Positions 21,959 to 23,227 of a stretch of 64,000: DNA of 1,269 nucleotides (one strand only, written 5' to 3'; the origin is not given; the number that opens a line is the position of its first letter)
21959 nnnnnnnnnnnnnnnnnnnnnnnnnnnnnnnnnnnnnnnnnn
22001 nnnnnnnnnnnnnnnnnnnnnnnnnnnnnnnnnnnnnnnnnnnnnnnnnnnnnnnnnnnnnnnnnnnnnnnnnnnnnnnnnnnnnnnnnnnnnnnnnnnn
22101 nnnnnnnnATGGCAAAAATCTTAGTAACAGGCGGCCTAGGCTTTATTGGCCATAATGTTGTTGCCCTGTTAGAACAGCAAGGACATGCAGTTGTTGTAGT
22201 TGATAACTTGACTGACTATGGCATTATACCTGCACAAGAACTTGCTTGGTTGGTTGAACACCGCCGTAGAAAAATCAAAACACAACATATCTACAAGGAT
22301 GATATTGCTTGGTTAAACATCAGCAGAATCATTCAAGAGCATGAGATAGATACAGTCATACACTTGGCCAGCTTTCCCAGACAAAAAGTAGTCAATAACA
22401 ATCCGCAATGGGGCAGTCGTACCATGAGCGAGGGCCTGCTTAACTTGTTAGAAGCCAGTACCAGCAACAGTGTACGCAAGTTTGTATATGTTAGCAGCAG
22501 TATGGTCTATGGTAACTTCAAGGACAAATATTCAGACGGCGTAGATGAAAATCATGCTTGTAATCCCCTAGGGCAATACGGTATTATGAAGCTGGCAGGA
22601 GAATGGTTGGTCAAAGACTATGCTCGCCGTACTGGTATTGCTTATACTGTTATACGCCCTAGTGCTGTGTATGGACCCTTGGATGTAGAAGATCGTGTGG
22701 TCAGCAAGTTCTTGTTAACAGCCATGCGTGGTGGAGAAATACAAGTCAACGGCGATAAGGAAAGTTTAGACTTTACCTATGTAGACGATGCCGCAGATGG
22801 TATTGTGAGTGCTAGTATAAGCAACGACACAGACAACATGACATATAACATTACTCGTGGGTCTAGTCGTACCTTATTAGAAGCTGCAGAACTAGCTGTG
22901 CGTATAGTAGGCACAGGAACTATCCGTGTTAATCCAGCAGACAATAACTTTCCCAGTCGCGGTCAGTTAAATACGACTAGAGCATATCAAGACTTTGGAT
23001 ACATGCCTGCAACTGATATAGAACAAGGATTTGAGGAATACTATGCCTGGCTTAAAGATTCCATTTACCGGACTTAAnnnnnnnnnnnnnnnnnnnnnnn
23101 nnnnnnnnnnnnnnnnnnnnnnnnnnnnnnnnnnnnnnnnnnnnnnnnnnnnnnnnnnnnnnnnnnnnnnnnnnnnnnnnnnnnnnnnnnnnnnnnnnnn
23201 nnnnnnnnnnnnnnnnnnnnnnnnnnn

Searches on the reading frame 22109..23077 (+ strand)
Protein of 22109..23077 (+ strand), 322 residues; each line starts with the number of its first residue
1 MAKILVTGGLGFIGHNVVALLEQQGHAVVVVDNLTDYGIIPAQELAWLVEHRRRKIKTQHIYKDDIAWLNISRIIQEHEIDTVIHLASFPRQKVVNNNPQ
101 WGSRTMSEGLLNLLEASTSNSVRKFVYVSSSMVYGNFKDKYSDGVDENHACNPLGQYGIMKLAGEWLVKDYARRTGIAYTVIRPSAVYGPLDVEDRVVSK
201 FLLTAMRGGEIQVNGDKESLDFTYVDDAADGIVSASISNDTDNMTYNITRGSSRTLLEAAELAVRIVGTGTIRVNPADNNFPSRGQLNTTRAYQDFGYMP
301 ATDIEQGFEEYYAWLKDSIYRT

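Call 71: search_protein_families(library=pfam, proteins=[window:22109-23077:+], max_evalue=0.001)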
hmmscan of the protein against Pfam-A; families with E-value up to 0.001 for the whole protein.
window:22109-23077:+ (322 aa): 8 families
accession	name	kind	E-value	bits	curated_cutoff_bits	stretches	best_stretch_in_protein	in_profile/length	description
PF01370.27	Epimerase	-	1.8e-42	145.9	20.9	1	4-248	1-239/240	NAD dependent epimerase/dehydratase family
PF16363.11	GDP_Man_Dehyd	-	1.4e-33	117.2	27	1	5-272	1-271/332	GDP-mannose 4,6 dehydratase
PF04321.23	RmlD_sub_bind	-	3.4e-17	62.9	27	1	3-280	2-245/287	RmlD substrate binding domain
PF01073.25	3Beta_HSD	-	4.1e-17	62.5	22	1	5-236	1-229/280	3-beta hydroxysteroid dehydrogenase/isomerase family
PF02719.21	Polysacc_synt_2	-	9.7e-12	45.1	20.2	1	4-268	1-248/293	Polysaccharide biosynthesis protein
PF07993.18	NAD_binding_4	-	1.8e-08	34.3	20.1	1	79-227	88-253/258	Male sterility protein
PF13460.12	NAD_binding_10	-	2.5e-07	31.2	27.2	1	103-188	71-147/184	NAD(P)H-binding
PF08659.16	KR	-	0.00013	22.4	22.6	1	3-131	2-137/180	KR domain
